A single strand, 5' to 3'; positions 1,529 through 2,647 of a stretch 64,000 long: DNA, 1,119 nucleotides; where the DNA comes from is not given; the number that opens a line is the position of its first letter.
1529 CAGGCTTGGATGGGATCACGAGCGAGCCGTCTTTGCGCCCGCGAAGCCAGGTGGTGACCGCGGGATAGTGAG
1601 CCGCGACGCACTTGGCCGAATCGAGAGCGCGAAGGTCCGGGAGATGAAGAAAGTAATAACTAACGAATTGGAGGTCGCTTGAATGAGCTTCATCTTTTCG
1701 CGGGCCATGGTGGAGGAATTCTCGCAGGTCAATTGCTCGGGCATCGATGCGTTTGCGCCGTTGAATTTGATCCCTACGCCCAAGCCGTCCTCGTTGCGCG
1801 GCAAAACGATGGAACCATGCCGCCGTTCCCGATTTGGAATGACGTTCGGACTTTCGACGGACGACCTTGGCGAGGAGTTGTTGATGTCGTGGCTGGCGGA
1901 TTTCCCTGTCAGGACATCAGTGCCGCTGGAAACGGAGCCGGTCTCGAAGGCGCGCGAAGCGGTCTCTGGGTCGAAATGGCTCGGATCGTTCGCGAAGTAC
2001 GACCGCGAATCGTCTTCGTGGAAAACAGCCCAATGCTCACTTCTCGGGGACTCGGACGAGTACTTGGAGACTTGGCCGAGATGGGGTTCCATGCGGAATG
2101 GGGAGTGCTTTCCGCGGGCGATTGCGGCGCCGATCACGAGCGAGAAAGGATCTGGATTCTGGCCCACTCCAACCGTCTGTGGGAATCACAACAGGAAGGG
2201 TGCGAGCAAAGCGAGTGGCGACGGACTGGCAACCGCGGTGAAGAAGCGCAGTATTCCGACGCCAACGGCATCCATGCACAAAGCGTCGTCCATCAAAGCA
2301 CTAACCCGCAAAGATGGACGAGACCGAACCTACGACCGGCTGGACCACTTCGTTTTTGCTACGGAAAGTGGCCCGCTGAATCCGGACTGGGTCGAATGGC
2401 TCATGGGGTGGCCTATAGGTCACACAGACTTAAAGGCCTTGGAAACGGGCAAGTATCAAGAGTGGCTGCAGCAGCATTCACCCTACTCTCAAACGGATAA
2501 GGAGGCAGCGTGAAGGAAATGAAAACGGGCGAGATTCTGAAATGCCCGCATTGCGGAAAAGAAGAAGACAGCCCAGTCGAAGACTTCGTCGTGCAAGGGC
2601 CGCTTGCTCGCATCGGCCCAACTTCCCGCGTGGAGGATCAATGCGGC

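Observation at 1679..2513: One 0.83-kb segment reads as two co-extensive proteins: a C5-cytosine methyltransferase and a +1-frame WPTPT/EWLMGWP protein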

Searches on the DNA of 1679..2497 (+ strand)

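Call 69: search_dna_similar(query=L001:1501-2248:+, collection=ecoli_genomes, mode=distant, max_rows=12)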
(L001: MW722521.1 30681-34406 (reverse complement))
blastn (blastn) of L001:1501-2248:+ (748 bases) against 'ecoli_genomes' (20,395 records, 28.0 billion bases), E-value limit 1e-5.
Records with a match: 4; places in all: 4; records where one place covers at least 80% of the query: 4.
Genomes with a match: 4 of 5426; with a place that covers at least 80% of the query: 4. Places per genome that has any: lowest 1, median 1, highest 1. On chromosomes: 4 places; on plasmids: 0.
Best place of each record, by identity: 90-95% 2; 60-80% 2.
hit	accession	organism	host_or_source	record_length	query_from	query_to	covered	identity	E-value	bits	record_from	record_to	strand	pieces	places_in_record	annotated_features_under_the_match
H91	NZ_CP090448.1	Escherichia coli strain PT62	pigeon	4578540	1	722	97%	94.5%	0e+0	1122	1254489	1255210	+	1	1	DNA cytosine methyltransferase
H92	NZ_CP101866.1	Escherichia coli strain LP5-1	pigeon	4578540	1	722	97%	94.5%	0e+0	1122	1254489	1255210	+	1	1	DNA cytosine methyltransferase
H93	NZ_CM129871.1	Escherichia coli strain PCP07014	seawater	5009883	1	722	97%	75.1%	3e-133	484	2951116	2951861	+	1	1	DNA cytosine methyltransferase | ead/Ea22-like family protein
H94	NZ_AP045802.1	Escherichia coli strain 23CRST032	Homo sapiens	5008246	1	722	97%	75.1%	3e-133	484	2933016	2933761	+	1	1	DNA cytosine methyltransferase | ead/Ea22-like family protein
